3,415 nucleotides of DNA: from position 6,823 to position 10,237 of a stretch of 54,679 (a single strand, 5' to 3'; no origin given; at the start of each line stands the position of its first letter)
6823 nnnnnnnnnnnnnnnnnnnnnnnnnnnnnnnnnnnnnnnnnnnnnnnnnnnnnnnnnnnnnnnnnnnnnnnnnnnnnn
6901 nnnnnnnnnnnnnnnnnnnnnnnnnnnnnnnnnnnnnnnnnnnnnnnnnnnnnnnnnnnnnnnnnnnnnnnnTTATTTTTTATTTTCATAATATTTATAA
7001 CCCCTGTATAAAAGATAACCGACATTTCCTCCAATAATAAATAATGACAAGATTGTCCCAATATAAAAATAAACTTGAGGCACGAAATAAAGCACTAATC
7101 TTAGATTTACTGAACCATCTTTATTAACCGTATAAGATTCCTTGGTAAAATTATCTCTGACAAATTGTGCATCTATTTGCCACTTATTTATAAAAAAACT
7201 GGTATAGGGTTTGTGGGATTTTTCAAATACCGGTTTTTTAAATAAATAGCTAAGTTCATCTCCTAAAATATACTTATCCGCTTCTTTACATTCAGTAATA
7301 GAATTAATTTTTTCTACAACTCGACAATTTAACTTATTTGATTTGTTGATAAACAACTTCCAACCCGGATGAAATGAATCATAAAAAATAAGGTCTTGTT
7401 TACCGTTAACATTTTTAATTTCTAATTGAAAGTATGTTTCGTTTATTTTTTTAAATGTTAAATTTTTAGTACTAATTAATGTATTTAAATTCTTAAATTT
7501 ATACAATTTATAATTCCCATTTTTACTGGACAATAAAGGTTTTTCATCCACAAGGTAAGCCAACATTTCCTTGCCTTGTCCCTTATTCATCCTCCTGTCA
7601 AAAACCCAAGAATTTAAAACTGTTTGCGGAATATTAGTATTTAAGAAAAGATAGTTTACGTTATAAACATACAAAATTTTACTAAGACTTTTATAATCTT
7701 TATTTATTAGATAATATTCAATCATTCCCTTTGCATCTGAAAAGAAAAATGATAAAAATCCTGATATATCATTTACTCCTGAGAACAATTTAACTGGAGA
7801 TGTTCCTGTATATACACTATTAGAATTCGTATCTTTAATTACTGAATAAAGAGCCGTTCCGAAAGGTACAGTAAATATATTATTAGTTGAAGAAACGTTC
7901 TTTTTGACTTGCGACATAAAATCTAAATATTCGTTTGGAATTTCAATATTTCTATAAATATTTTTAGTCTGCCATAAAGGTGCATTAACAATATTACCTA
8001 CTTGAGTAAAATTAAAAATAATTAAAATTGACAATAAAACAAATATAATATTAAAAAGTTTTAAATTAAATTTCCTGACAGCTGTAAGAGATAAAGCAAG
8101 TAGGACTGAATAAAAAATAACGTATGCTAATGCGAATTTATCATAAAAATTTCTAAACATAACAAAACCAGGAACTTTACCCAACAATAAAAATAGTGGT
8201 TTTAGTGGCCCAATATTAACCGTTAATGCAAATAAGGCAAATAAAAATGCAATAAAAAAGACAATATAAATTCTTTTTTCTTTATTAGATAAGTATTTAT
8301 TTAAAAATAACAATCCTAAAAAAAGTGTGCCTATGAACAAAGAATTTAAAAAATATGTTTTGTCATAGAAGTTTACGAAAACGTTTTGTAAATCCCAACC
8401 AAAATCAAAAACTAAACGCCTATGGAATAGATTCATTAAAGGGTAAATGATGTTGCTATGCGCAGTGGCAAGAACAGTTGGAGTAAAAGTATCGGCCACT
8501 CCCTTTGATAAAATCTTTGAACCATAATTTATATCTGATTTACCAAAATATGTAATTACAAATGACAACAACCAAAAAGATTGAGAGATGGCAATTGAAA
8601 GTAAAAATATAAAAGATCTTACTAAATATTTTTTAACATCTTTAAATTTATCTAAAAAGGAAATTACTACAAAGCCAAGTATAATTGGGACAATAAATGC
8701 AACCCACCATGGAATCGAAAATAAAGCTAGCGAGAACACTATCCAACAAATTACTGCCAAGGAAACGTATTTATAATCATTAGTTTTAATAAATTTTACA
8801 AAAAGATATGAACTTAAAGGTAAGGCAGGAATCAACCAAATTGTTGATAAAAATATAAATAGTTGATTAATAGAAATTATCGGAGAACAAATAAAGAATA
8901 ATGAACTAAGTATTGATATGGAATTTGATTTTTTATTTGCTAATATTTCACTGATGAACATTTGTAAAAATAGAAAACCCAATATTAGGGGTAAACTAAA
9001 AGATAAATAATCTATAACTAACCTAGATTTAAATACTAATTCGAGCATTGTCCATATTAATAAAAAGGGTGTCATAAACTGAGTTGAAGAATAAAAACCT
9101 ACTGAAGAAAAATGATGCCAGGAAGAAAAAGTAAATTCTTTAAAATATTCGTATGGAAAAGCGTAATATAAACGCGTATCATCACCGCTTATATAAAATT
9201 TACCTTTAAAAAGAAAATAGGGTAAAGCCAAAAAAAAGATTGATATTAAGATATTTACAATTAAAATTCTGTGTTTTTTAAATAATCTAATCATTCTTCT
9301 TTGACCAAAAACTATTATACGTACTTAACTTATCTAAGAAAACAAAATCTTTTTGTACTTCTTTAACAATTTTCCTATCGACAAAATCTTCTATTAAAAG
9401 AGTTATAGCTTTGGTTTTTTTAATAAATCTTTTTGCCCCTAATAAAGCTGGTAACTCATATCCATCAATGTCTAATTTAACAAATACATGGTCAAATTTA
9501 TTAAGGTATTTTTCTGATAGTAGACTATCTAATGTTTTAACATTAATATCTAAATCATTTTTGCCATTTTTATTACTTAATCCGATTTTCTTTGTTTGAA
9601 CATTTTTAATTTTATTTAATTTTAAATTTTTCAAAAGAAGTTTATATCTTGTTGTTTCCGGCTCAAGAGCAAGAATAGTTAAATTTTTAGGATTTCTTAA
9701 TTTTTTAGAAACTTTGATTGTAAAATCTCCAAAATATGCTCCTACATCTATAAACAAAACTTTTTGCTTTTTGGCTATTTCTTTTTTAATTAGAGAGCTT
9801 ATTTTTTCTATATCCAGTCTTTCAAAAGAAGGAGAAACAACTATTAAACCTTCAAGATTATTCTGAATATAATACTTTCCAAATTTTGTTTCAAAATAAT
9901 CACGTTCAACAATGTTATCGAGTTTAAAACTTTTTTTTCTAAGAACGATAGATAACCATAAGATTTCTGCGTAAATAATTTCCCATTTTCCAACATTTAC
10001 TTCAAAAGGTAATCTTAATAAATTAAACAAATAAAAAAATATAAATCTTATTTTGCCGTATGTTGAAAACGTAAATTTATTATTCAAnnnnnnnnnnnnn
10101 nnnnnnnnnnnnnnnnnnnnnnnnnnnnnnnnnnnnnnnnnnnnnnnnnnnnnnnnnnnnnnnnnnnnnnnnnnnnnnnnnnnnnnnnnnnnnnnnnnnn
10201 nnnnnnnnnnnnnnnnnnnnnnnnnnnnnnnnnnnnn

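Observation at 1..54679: A 54-kb locus devoted almost entirely to glycan building, in which about 20 GT-C-type membrane glycosyltransferases outnumber everything else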

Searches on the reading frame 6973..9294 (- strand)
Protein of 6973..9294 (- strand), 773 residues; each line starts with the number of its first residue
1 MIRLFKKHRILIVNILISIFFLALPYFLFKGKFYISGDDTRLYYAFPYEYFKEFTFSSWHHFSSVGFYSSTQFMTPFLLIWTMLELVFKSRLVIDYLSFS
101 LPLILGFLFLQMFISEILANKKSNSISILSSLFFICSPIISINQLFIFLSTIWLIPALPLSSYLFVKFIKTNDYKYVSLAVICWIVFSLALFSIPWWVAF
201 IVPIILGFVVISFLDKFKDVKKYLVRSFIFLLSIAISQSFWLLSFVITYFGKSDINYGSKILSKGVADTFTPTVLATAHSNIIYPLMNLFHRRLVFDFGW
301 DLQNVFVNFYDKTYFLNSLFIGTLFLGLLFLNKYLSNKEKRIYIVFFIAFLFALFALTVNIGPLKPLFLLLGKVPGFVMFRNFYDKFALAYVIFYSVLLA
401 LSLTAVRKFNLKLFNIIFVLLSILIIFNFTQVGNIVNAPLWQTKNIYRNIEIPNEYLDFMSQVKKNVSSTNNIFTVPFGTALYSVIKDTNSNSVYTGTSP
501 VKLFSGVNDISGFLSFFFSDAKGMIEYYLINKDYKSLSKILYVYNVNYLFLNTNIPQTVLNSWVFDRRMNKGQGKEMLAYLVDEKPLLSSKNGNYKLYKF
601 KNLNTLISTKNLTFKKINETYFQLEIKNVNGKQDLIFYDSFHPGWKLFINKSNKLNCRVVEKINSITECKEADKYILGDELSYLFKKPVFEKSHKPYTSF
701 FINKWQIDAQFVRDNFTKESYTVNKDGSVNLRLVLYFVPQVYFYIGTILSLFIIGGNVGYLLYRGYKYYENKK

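Call 3: search_protein_families(library=pfam, proteins=[window:6973-9294:-])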
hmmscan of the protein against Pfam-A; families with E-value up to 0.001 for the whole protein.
window:6973-9294:- (773 aa): 1 family
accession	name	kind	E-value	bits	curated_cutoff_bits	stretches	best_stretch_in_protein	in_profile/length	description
PF11992.13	TgpA_N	-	5.2e-05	22.8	30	1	179-371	2-131/333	TgpA N-terminal domain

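Call 9: search_protein_families(library=pfam, proteins=[window:6973-9294:-], max_evalue=5)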
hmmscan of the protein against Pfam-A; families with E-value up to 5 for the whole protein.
window:6973-9294:- (773 aa): 2 families
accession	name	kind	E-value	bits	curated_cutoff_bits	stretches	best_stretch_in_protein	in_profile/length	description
PF11992.13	TgpA_N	-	5.2e-05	22.8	30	1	179-371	2-131/333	TgpA N-terminal domain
PF08040.16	NADH_oxidored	-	0.059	13.5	27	1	196-221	11-34/58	MNLL subunit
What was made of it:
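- Tried and rejected: It gave only a weak, sub-threshold TgpA_N hit for 6973-9294, which I regard as spurious TM similarity (call 9).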

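Call 11: search_protein_families(library=ncbifam, proteins=[window:6973-9294:-], max_evalue=0.1)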
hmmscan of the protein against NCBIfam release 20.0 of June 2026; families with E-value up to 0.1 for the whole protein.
window:6973-9294:- (773 aa): 1 family
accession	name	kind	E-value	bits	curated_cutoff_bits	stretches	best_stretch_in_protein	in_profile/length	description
NF053599.1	transp_MmpA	equivalog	0.036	12.6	210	1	324-424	262-359/543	MmpA family trehalose lipid delivery protein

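Call 16: search_solved_structures(query=window:6973-9294:-, max_evalue=10)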
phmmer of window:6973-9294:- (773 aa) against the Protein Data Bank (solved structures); distinct sequences matched with E-value up to 10: 1.
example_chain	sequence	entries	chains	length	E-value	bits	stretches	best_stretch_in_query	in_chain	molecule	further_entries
6gw5_A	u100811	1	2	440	0.14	13.8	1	442-540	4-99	Putative Outer membrane protein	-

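Call 26: find_homologous_proteins(query=window:6973-9294:-, max_evalue=0.00001)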
Query window:6973-9294:- (773 aa): 108 proteins with E <= 0.00001 among 8000 candidates.
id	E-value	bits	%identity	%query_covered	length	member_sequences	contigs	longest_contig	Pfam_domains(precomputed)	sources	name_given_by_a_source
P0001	0.0e+0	1688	100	100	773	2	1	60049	-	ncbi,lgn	-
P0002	7.5e-298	1008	58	99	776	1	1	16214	-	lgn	-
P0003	2.5e-293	993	57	100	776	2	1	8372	-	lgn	-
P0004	2.9e-278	944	56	97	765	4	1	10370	-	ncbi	-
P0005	2.4e-275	934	55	98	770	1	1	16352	-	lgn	-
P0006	3.7e-259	880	52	98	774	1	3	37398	-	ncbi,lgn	-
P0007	6.4e-257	873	54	98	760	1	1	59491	-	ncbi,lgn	-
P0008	1.2e-254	866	54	94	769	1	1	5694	-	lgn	-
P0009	4.9e-239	814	55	89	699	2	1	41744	-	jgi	-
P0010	2.3e-229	782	51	94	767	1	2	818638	-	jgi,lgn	jgi:hypothetical protein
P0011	1.5e-226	773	56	81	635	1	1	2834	-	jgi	jgi:hypothetical protein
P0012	5.1e-218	744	46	98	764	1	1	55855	-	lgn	-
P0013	1.2e-217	743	46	99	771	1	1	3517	-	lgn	-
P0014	4.3e-217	741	47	99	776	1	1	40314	-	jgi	-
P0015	3.1e-216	739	45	98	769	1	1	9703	-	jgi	jgi:hypothetical protein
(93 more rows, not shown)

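Call 27: find_encoding_contigs(protein=P0001, flank=10000, max_places=3)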
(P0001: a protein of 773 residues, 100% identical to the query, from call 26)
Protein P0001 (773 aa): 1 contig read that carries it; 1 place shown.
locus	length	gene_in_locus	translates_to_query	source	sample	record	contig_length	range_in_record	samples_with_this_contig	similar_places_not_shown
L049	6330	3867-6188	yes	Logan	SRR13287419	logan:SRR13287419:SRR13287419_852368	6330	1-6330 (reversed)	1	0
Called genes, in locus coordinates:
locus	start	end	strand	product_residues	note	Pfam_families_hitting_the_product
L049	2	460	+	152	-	?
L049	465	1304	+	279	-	PF01370:Epimerase, PF02719:Polysacc_synt_2, PF04321:RmlD_sub_bind, PF13460:NAD_binding_10 (faint), PF16363:GDP_Man_Dehyd, PF01073:3Beta_HSD, PF07993:NAD_binding_4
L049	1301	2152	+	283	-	PF00535:Glycos_transf_2, PF10111:Glyco_tranf_2_2 (weak)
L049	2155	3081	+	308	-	PF00535:Glycos_transf_2, PF10111:Glyco_tranf_2_2, PF13641:Glyco_tranf_2_3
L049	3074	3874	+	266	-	PF05050:Methyltransf_21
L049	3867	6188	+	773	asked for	-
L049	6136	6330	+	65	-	?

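Call 30: find_encoding_contigs(protein=P0128, flank=10000, max_places=3)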
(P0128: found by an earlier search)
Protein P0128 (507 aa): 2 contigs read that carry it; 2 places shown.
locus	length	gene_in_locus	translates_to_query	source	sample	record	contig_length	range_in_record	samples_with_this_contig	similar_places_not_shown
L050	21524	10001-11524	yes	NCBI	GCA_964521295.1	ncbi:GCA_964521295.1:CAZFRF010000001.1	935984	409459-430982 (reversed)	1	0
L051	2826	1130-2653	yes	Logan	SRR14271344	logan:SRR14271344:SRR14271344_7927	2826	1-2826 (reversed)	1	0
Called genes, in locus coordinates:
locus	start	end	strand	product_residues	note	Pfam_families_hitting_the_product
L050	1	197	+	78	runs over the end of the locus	-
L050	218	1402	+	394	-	PF01551:Peptidase_M23 (faint)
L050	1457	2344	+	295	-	PF01545:Cation_efflux, PF16916:ZT_dimer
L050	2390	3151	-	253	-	PF13814:Replic_Relax (weak)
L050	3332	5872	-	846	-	PF26449:DUF8128, PF01935:DUF87 (weak), PF10412:TrwB_AAD_bind (faint), PF12696:TraG-D_C (weak)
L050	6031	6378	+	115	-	-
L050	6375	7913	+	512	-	PF00239:Resolvase, PF07508:Recombinase, PF13408:Zn_ribbon_recom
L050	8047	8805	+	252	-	PF00535:Glycos_transf_2, PF10111:Glyco_tranf_2_2 (weak)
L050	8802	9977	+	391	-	PF26314:MptA_B_family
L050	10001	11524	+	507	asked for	PF13231:PMT_2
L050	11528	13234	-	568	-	PF02366:PMT, PF13231:PMT_2 (weak)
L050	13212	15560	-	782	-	PF09586:YfhO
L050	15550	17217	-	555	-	PF02366:PMT, PF13231:PMT_2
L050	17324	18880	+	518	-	PF10131:PTPS_related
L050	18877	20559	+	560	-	PF10131:PTPS_related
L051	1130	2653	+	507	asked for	PF13231:PMT_2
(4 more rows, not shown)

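Call 33: search_solved_structures(query=A1, max_evalue=10)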
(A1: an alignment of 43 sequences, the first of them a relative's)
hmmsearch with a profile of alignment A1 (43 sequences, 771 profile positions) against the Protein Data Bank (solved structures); distinct sequences matched with E-value up to 10: 1.
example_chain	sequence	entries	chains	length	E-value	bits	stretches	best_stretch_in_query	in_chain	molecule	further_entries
1dxq_A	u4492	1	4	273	0.53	11.7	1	512-579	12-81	QUINONE REDUCTASE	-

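Call 47: predict_structure(alignment_id=A1)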
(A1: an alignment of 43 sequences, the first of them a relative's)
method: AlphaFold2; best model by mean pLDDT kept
length: 773 residues; sequences in the alignment: 43
mean_pLDDT: 90.0   pTM: 0.89
mean pLDDT of the five models: 90.0, 88.5, 87.9, 86.6, 85.2
residues with pLDDT >= 90: 518; 70-90: 228; 50-70: 27; < 50: 0
segments of 3 or more residues with pLDDT < 50: none
pLDDT, mean of each block of 10 residues (from residue 1): 73 95 95 82 93 91 88 93 94 95 97 92 90 97 90 95 95 95 93 89 88 81 91 95 86 69 74 73 89 84 91 94 95 91 94 81 71 76 86 97 95 96 96 91 87 96 95 93 91 90 94 81 86 94 94 93 89 93 95 96 94 94 94 93 92 81 93 88 92 83 91 89 90 94 95 96 92 82
secondary structure, 60 per line:
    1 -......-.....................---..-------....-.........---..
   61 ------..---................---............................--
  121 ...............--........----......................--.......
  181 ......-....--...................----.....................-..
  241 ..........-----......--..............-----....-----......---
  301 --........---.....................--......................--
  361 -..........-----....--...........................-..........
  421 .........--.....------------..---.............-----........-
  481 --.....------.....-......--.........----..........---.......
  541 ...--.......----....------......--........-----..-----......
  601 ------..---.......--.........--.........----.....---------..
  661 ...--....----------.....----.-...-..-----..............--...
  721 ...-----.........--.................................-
elements in order (helices of 4 or more, strands of 3 or more residues): H2-7 H9-29 H42-45 H47-55 H72-87 H91-118 H121-135 H138-145 H150-171 H174-186 H188-191 H194-212 H217-237 H239-250 H257-261 H264-277 H283-286 H292-297 H303-310 H314-334 H337-358 H362-371 H377-380 H383-409 H411-429 H432-436 H454-466 E472-479 E483-487 E494-498 H500-505 E508-512 H513-516 H521-530 H534-543 E546-552 H557-560 H567-572 H575-581 E595-600 E612-618 E621-629 E632-640 E645-649 E659-663 E666-669 H680-684 E702-708 H709-715 E721-723 E729-737 H740-772
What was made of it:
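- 6973..9294 (-): GT-C of a family without a Pfam model (family A1), AftD-like fold, 773 aa. AF2 model pLDDT 90 (call 47).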

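Call 51: fold_search(model_id=the predicted structure, library=pdb)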
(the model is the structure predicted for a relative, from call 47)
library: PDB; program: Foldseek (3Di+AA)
matches with E <= 10: 246; with E <= 0.001: 15
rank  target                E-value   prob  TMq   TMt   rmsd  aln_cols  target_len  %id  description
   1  6w98_A                1.5e-06  1.00  0.46  0.29   8.3       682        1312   11  Single-Particle Cryo-EM Structure of Arabinofuranosyltransferase AftD from Mycobacteria (released 2020-05-13)
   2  8age_A                8.2e-06  1.00  0.42  0.49  13.5       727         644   12  Structure of yeast oligosaccharylransferase complex with acceptor peptide bound (released 2022-12-07)
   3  6ezn_F                9.7e-06  1.00  0.40  0.46  13.7       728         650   12  Cryo-EM structure of the yeast oligosaccharyltransferase (OST) complex (released 2018-01-17)
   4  6s7o_A                1.8e-05  1.00  0.39  0.44  14.2       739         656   10  Cryo-EM structure of human oligosaccharyltransferase complex OST-A (released 2019-12-18)
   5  8agb_A                2.5e-05  1.00  0.42  0.49  11.6       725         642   12  Structure of yeast oligosaccharylransferase complex with lipid-linked oligosaccharide bound (released 2022-12-07)
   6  6wby                  3.2e-05  1.00  0.41  0.27  11.7       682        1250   11  Single-Particle Cryo-EM Structure of Arabinofuranosyltransferase AftD from Mycobacteria, Mutant R1389S Class 2 (released 2020-05-13)
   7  8b6l_I                4.2e-05  1.00  0.38  0.42  15.4       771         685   10  Subtomogram average of the human Sec61-TRAP-OSTA-translocon (released 2022-12-07)
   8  8pn9_A                4.4e-05  1.00  0.37  0.42  14.2       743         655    9  Structure of human oligosaccharyltransferase OST-A complex bound to NGI-1 (released 2024-05-08)
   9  7oci_F                4.8e-05  1.00  0.33  0.39  14.1       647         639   12  Cryo-EM structure of yeast Ost6p containing oligosaccharyltransferase complex (released 2022-02-16)
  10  6wbx                  5.2e-05  1.00  0.42  0.28  13.2       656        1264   12  Single-Particle Cryo-EM Structure of Arabinofuranosyltransferase AftD from Mycobacteria, Mutant R1389S Class 1 (released 2020-05-13)
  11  8agc_A                5.9e-05  1.00  0.40  0.44  14.6       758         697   13  Structure of yeast oligosaccharylransferase complex with lipid-linked oligosaccharide and non-acceptor peptide bound (released 2022-12-07)
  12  6c26_A                7.3e-05  1.00  0.40  0.47  13.4       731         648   11  The Cryo-EM structure of a eukaryotic oligosaccharyl transferase complex (released 2018-01-31)
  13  7zli_A                1.7e-04  1.00  0.42  0.48   9.7       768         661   11  Cryo-EM structure of C-mannosyltransferase CeDPY19, in complex with Dol25-P-Man and bound to CMT2-Fab and anti-Fab nan (released 2023-01-11)
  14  6ftg_5                2.0e-04  1.00  0.42  0.49  15.4       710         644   10  Subtomogram average of OST-containing ribosome-translocon complexes from canine rough microsomal membranes (released 2018-03-21)
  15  7zlh_A                3.0e-04  1.00  0.43  0.49  11.7       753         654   11  Cryo-EM structure of C-mannosyltransferase CeDPY19, in apo state, bound to CMT2-Fab and anti-Fab nanobody (released 2023-01-11)
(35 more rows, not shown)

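Call 74: find_encoding_contigs(protein=P0120, flank=10000, max_places=2)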
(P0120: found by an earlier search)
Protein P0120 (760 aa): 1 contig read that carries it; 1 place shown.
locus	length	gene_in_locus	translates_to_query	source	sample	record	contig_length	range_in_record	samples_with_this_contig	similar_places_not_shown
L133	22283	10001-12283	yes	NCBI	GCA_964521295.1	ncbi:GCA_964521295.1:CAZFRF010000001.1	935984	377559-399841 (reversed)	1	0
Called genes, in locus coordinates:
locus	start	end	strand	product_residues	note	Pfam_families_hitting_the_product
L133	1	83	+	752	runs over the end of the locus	PF09586:YfhO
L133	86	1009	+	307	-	PF00535:Glycos_transf_2, PF10111:Glyco_tranf_2_2, PF13641:Glyco_tranf_2_3, PF13632:Glyco_trans_2_3 (weak)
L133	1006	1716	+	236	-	PF00535:Glycos_transf_2, PF10111:Glyco_tranf_2_2, PF13641:Glyco_tranf_2_3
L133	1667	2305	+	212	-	PF13489:Methyltransf_23, PF13847:Methyltransf_31 (weak), PF08241:Methyltransf_11, PF08242:Methyltransf_12 (weak), PF13649:Methyltransf_25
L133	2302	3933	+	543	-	PF02366:PMT, PF13231:PMT_2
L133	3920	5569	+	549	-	PF13231:PMT_2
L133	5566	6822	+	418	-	PF13231:PMT_2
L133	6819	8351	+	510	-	PF13231:PMT_2 (weak)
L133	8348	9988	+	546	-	PF10131:PTPS_related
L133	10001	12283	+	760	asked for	PF00535:Glycos_transf_2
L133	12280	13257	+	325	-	PF00106:adh_short (weak), PF01073:3Beta_HSD, PF01370:Epimerase, PF02719:Polysacc_synt_2, PF04321:RmlD_sub_bind, PF05368:NmrA (weak), PF13460:NAD_binding_10, PF16363:GDP_Man_Dehyd, +1 more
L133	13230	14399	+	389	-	PF13231:PMT_2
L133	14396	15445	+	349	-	PF13439:Glyco_transf_4, PF00534:Glycos_transf_1, PF13692:Glyco_trans_1_4, PF20706:GT4-conflict, PF13524:Glyco_trans_1_2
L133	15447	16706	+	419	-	PF01943:Polysacc_synt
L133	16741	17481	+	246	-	PF00535:Glycos_transf_2, PF10111:Glyco_tranf_2_2 (weak)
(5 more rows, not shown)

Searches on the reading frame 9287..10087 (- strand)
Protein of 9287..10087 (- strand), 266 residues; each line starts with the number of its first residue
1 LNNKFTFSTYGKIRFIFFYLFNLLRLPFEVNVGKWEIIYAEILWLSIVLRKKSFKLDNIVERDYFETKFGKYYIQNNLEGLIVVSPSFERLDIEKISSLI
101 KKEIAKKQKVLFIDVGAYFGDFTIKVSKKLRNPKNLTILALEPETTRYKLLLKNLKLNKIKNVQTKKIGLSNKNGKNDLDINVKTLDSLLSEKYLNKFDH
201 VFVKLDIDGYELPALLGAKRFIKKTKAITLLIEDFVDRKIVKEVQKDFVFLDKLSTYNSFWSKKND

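Call 3: search_protein_families(library=pfam, proteins=[window:9287-10087:-])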
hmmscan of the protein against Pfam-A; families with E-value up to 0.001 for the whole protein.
window:9287-10087:- (266 aa): 2 families
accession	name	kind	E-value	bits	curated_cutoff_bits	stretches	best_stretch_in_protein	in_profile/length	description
PF05050.19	Methyltransf_21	-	4.2e-11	43.7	22.7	1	115-233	2-147/173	Methyltransferase FkbM domain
PF02475.24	TRM5-TYW2_MTfase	-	5.6e-05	23.6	28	0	111-163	39-88/164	TRM5/TYW2 methyltransferase domain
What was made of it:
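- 9287..10087 (-): FkbM-family methyltransferase. Pfam Methyltransf_21, 4.2e-11 (call 3).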
